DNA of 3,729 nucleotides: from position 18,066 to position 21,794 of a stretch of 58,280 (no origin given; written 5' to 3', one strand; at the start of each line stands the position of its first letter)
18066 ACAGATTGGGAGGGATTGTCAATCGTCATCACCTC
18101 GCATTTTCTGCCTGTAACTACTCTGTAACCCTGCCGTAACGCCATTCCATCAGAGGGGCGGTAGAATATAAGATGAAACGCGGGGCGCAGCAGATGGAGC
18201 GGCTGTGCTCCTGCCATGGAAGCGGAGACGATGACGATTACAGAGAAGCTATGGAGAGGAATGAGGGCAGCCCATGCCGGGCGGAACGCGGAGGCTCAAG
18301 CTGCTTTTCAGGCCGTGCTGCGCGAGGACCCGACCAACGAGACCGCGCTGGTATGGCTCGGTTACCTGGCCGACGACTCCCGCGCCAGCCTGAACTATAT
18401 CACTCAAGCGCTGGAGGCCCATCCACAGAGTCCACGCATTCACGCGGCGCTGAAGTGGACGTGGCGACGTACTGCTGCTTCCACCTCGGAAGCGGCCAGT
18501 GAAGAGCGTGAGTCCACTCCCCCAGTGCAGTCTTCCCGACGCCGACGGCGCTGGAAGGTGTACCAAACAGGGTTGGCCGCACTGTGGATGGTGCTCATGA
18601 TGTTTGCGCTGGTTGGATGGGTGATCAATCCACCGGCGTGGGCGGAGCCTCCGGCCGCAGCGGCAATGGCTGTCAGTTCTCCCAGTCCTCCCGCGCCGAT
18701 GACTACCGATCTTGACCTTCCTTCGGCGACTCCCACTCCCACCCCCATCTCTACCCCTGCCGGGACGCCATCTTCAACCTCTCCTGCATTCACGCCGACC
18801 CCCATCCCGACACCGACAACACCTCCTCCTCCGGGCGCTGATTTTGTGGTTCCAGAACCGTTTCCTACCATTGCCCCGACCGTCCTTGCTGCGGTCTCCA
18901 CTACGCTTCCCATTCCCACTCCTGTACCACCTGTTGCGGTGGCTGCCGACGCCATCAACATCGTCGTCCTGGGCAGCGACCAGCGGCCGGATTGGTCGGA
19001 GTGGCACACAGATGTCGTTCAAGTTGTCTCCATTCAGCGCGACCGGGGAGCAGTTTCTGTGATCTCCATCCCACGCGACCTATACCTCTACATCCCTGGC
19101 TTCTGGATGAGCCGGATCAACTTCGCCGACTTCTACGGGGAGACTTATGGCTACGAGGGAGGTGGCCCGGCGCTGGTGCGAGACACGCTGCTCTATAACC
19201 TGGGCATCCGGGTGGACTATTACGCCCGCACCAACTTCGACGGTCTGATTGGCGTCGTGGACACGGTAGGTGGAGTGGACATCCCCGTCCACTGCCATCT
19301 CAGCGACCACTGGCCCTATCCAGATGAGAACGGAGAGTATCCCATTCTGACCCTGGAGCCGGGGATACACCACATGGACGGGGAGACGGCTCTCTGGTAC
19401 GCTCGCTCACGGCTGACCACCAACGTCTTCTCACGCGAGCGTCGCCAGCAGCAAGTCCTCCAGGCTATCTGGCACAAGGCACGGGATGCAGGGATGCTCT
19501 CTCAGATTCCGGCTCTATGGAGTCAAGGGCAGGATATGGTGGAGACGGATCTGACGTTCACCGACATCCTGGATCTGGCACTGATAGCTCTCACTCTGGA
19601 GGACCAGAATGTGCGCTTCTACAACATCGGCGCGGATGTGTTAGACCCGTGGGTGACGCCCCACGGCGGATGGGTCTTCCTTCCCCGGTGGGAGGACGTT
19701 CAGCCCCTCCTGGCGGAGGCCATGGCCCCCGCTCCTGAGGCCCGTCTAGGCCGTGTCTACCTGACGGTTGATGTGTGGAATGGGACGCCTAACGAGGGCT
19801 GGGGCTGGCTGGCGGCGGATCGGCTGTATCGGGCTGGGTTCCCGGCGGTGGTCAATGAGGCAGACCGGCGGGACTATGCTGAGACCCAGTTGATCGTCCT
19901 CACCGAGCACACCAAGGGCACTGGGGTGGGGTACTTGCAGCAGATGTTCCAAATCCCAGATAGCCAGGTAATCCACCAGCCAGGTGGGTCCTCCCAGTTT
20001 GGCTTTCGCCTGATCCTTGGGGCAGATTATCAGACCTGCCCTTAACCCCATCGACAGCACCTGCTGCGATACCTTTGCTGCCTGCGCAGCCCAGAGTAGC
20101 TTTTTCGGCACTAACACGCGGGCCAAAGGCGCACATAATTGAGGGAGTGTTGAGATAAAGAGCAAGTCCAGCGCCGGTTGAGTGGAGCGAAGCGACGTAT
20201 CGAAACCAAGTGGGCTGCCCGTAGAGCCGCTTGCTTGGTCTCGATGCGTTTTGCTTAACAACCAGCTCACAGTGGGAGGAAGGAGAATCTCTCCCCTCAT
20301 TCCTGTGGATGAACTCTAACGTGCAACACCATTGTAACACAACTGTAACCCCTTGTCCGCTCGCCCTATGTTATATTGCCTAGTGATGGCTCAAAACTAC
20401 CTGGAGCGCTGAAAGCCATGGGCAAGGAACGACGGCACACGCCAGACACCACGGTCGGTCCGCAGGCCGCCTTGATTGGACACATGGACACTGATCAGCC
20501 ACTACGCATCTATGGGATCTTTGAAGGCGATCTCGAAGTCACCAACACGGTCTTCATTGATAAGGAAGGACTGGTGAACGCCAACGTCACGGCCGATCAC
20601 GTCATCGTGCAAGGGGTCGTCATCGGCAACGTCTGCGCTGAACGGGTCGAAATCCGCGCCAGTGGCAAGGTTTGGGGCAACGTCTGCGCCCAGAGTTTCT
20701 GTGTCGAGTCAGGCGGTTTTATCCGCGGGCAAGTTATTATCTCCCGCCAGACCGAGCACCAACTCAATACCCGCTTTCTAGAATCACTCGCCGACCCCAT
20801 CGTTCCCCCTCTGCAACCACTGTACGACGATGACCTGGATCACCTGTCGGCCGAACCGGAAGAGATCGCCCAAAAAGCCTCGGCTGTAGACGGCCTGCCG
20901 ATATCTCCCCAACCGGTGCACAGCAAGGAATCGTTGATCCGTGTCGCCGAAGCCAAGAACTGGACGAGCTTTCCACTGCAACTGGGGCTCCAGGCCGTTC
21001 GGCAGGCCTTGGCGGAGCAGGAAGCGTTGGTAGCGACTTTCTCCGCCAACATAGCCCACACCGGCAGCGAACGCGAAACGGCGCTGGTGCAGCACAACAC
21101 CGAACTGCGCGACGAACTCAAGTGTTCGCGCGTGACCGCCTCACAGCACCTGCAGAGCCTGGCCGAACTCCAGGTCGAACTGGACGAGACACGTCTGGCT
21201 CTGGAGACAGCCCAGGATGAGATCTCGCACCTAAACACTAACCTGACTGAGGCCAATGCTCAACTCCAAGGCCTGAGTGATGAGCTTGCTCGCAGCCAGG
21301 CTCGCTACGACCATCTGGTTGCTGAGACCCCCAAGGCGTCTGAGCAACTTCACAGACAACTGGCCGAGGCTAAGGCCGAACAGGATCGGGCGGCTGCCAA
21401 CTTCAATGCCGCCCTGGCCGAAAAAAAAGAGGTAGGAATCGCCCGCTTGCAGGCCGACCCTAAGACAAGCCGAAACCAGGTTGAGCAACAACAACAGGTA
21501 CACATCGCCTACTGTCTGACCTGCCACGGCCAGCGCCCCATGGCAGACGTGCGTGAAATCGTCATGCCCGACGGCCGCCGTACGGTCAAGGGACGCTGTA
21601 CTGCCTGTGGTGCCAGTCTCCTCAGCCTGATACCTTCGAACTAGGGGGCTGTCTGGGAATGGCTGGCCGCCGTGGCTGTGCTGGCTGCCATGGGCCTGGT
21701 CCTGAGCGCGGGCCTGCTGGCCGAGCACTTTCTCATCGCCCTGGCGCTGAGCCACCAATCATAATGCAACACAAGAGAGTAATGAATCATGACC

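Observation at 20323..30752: Candidate undescribed system: bactofilin / CvnD-type GTPase / two Roadblock proteins / vWA membrane protein / ParA ATPase / sensor-LCP enzyme in one co-oriented neighbourhood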

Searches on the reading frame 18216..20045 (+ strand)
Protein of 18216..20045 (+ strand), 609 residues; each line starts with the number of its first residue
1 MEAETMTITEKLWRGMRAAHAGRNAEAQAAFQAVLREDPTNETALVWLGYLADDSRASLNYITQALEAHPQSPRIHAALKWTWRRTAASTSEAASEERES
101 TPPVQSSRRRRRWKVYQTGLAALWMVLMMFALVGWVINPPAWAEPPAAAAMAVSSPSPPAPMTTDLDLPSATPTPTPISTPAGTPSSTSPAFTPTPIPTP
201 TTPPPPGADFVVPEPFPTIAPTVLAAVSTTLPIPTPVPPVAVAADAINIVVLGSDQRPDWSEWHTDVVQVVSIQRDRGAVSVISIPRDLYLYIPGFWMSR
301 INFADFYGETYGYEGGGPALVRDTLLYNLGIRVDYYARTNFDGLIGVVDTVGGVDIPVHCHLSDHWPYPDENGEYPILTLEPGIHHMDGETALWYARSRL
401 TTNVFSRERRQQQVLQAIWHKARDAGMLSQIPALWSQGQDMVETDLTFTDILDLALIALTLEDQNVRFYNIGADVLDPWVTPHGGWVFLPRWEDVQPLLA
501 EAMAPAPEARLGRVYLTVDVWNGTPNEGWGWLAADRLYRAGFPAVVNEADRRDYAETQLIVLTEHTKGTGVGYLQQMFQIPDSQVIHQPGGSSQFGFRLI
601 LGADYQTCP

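Call 3: search_protein_families(library=pfam, proteins=[window:18216-20045:+], max_evalue=0.01)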
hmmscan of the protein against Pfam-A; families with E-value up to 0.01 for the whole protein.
window:18216-20045:+ (609 aa): 6 families
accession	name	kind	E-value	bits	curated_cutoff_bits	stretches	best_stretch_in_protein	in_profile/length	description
PF03816.19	LytR_cpsA_psr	-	8.8e-29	101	24.6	1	264-422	1-148/150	LytR_cpsA_psr family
PF13399.11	LytR_C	-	3.4e-05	25.1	22.2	1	516-605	2-86/86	LytR cell envelope-related transcriptional attenuator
PF14559.12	TPR_19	-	0.00012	22.7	25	1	20-79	3-65/68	Tetratricopeptide repeat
PF13432.12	TPR_16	-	0.00037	21.3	32.7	0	16-52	5-41/65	Tetratricopeptide repeat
PF13428.12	TPR_14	-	0.001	20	23.5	0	12-50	5-43/44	Tetratricopeptide repeat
PF07719.23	TPR_2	-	0.0052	17.2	27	0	13-41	6-34/34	Tetratricopeptide repeat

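Call 49: search_protein_families(library=ncbifam, proteins=[window:18216-20045:+], max_evalue=0.01)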
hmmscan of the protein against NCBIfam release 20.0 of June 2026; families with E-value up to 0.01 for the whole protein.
window:18216-20045:+ (609 aa): 4 families
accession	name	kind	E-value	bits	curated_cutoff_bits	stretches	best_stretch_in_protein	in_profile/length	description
TIGR00350.1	lytR_cpsA_psr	domain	9.5e-24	84.4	62.3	1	265-421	3-149/152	LCP family glycopolymer transferase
NF006897.1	PRK09379.1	equivalog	1.6e-19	70.2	441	1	244-454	57-250/298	polyisoprenyl-teichoic acid--peptidoglycan teichoic acid transferase TagU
NF047591.1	ligase_LytR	equivalog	2.3e-15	56.7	450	1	252-445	67-258/336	glycopolymer--peptidoglycan transferase LytR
NF051849.1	LCP_trans_Cps2A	equivalog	5.8e-14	52.1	650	1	243-457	218-420/477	LCP family glycopolymer transferase CpsA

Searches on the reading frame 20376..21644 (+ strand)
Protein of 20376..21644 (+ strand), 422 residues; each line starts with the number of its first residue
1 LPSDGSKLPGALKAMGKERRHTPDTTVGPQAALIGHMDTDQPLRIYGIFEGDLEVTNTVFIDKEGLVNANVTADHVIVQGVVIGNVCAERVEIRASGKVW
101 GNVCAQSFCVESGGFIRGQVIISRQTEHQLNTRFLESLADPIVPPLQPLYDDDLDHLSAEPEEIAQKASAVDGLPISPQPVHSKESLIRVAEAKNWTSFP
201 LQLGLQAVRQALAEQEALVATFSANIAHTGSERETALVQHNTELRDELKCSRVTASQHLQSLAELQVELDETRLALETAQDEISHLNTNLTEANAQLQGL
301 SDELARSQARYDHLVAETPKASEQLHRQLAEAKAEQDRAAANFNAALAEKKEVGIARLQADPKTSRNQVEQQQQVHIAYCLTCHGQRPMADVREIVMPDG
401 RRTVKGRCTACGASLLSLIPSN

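Call 3: search_protein_families(library=pfam, proteins=[window:20376-21644:+], max_evalue=0.01)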
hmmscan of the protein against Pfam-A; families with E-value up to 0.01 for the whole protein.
window:20376-21644:+ (422 aa): 2 families
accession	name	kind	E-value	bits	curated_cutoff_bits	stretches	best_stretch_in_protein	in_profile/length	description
PF04519.19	Bactofilin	-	1.3e-20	73.9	27.9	1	25-120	1-97/98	Polymer-forming cytoskeletal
PF18930.5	DUF5679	-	3.7e-07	30.6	27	1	379-413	1-35/40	Domain of unknown function (DUF5679)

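Call 49: search_protein_families(library=ncbifam, proteins=[window:20376-21644:+], max_evalue=0.01)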
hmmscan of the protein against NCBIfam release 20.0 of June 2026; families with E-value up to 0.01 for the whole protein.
window:20376-21644:+ (422 aa): 4 families
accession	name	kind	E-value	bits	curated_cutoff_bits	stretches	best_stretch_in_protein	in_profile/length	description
NF045487.1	ASRP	equivalog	0.00027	19.7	300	1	245-383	191-306/593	archaea-specific SMC-related protein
TIGR02169.1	SMC_prok_A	equivalog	0.0003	18.6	729.4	1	204-364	260-418/1165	chromosome segregation protein SMC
TIGR02168.1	SMC_prok_B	equivalog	0.0043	14.8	567.35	1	208-372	677-838/1181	chromosome segregation protein SMC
NF002572.0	PRK02224.1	equivalog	0.0045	15.3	1087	1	207-341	325-444/888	DNA double-strand break repair ATPase Rad50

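Call 78: search_protein_families(library=padloc, proteins=[window:20376-21644:+], max_evalue=0.001)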
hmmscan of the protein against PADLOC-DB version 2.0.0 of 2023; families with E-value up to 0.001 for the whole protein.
window:20376-21644:+ (422 aa): 1 family
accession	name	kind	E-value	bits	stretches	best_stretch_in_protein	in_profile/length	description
PDLC02731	PbeC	-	0.00067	16.6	1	205-338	349-485/645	PbeC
